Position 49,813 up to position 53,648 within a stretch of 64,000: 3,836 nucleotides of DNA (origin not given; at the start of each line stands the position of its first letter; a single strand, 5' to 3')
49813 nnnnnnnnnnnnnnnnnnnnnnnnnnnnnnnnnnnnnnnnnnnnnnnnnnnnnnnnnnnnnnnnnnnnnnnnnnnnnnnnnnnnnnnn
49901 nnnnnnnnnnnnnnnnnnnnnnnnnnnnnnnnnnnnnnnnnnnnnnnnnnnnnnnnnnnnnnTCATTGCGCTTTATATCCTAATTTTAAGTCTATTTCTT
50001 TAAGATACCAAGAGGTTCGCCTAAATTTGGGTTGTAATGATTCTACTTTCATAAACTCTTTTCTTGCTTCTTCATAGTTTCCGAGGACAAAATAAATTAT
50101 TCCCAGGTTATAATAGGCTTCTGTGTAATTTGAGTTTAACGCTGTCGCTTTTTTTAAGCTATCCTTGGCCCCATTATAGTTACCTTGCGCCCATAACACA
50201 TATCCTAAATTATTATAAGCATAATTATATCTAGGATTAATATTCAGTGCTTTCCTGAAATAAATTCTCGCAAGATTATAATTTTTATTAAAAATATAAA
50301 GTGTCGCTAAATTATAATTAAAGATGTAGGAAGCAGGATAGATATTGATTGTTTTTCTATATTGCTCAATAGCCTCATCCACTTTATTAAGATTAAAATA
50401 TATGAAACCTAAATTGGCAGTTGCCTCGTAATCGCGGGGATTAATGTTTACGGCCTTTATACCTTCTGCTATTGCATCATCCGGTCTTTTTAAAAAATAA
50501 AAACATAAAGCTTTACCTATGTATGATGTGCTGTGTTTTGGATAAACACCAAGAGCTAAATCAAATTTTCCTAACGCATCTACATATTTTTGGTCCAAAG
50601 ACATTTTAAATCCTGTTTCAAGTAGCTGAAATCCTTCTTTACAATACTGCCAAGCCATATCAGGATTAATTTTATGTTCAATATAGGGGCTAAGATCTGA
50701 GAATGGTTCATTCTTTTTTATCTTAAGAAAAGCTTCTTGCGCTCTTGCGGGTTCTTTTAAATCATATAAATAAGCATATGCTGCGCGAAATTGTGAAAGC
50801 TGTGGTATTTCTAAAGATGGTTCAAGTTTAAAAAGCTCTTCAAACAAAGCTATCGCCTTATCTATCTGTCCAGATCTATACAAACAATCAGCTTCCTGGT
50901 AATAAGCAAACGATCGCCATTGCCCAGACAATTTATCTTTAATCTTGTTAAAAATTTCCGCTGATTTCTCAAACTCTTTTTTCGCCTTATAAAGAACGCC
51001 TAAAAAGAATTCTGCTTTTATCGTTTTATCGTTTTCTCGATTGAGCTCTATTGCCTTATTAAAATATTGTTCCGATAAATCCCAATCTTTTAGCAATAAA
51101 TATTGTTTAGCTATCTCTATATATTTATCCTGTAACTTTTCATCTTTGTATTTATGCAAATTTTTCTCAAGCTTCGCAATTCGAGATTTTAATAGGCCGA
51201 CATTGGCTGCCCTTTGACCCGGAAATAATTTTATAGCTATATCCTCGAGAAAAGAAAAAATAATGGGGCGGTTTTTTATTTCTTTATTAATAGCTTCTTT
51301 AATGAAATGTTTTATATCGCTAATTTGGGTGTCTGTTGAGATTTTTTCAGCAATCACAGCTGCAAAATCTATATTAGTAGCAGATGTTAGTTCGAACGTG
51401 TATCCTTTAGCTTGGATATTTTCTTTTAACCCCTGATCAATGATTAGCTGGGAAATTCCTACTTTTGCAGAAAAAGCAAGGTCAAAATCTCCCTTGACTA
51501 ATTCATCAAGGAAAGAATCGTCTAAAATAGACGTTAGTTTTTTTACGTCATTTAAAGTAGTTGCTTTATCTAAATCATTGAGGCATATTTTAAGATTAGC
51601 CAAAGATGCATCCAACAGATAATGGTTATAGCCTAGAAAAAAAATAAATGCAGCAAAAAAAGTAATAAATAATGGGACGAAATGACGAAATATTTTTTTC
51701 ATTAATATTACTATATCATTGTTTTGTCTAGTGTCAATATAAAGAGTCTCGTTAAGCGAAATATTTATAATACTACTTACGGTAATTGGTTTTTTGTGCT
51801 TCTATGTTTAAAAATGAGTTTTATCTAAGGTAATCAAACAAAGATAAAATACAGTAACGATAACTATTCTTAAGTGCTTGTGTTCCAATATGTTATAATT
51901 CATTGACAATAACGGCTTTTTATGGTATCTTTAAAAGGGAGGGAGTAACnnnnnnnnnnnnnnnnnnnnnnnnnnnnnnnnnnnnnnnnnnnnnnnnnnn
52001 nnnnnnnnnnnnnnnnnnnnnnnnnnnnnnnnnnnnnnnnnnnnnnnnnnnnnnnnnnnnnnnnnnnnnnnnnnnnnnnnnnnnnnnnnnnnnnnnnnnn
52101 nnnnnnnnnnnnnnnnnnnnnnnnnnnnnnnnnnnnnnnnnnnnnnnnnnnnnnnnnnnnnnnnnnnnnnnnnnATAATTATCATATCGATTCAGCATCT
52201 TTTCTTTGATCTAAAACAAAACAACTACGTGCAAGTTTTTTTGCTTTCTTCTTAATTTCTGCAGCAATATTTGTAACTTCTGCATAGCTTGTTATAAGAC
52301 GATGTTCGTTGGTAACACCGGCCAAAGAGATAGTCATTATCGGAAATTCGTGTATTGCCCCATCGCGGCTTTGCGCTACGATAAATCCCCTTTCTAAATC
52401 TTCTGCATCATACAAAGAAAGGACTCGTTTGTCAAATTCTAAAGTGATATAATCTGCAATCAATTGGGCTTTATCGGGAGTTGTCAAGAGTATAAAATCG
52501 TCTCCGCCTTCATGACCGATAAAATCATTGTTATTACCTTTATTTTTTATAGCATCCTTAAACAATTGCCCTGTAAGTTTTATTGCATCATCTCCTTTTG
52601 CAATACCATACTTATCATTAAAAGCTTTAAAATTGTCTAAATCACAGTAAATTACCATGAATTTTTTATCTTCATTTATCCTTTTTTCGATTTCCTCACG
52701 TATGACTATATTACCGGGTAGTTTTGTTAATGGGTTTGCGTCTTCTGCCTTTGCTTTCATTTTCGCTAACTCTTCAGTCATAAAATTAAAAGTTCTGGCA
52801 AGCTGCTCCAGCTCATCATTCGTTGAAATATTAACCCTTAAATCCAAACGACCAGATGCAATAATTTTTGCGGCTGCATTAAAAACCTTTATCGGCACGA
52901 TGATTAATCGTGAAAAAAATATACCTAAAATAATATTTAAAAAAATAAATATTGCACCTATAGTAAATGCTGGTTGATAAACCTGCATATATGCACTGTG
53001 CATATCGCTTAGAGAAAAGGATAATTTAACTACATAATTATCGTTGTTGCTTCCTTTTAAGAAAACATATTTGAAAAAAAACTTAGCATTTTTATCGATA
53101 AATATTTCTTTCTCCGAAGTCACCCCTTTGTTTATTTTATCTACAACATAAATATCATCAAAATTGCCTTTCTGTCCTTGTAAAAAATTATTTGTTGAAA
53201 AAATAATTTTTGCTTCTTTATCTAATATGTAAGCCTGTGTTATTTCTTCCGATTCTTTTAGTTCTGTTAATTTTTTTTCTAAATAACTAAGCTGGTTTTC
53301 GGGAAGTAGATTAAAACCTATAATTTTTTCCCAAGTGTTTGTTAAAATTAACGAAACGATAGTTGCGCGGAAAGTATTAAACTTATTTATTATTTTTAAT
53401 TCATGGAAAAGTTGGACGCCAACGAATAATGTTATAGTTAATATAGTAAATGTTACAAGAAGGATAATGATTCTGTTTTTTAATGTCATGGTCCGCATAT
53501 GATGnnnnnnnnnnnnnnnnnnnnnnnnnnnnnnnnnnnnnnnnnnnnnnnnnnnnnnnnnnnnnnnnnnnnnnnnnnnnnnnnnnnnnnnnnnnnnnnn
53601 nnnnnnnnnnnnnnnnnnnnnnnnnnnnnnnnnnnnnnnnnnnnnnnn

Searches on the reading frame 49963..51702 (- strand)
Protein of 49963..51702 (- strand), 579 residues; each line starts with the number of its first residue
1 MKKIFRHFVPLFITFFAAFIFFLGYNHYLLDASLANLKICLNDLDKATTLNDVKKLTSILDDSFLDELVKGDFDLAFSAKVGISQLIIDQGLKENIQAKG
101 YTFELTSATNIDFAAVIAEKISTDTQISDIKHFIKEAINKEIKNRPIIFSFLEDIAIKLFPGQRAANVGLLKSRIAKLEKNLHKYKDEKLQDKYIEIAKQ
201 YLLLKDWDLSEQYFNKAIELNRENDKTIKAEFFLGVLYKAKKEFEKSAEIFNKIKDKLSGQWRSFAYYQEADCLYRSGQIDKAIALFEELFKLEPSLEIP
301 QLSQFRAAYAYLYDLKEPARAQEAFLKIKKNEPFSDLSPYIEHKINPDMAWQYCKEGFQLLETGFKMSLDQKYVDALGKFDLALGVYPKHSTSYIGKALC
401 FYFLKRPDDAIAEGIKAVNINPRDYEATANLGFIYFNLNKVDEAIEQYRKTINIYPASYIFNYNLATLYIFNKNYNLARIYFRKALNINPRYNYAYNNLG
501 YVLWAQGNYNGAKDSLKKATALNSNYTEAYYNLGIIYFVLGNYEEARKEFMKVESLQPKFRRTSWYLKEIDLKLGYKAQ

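Call 46: search_protein_families(library=pfam, proteins=[window:49963-51702:-], max_evalue=0.00001)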
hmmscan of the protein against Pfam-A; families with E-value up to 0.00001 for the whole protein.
window:49963-51702:- (579 aa): 18 families
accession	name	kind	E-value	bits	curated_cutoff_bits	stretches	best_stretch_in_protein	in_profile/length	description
PF07719.23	TPR_2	-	6.8e-41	135.5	27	1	528-559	2-33/34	Tetratricopeptide repeat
PF00515.34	TPR_1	-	6.4e-34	114.8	27.8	1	528-560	2-34/34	Tetratricopeptide repeat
PF13181.12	TPR_8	-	1.9e-33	112.2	25.7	1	528-559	2-33/34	Tetratricopeptide repeat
PF13424.12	TPR_12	-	2.2e-27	95.5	30.1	1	463-522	7-74/77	Tetratricopeptide repeat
PF14559.12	TPR_19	-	7.2e-25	87.5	25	1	503-555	1-53/68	Tetratricopeptide repeat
PF13432.12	TPR_16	-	2.3e-24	85.9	32.7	1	499-550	3-53/65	Tetratricopeptide repeat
PF13174.12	TPR_6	-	1.3e-20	73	26.3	0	431-458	6-33/33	Tetratricopeptide repeat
PF13414.12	TPR_11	-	7.6e-20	70.8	26.8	1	505-541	6-42/42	TPR repeat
PF13431.12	TPR_17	-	3.6e-19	67.8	24.4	0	516-547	2-33/34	Tetratricopeptide repeat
PF13428.12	TPR_14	-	6.4e-18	63.9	23.5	0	266-296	3-33/44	Tetratricopeptide repeat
PF13374.12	TPR_10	-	1.2e-13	51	27.5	0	495-519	4-28/42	Tetratricopeptide repeat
PF12895.13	ANAPC3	-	1.2e-10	41.9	27.2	0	472-549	2-78/82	Anaphase-promoting complex, cyclosome, subunit 3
PF25062.1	ARM_TT21_N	-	4.7e-07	30.2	40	0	397-503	33-145/222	Tetratricopeptide repeat protein 21 N-terminal ARM repeat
PF13371.12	TPR_9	-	5.8e-07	29.9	35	0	521-550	23-52/73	Tetratricopeptide repeat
PF23914.1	TPR_CcmH_CycH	-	8.9e-07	29.3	42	0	465-558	56-152/158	Cytochrome c-type biogenesis protein H TPR domain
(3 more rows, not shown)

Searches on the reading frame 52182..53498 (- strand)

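Call 46: search_protein_families(library=pfam, proteins=[window:52182-53498:-], max_evalue=0.00001)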
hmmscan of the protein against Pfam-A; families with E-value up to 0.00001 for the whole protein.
window:52182-53498:- (438 aa): 2 families
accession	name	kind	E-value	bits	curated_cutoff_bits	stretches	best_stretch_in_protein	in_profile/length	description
PF00990.26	GGDEF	-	8.8e-15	55.3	23.8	1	256-348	5-100/161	Diguanylate cyclase, GGDEF domain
PF00672.30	HAMP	-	6.5e-12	46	25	1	194-244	1-51/53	HAMP domain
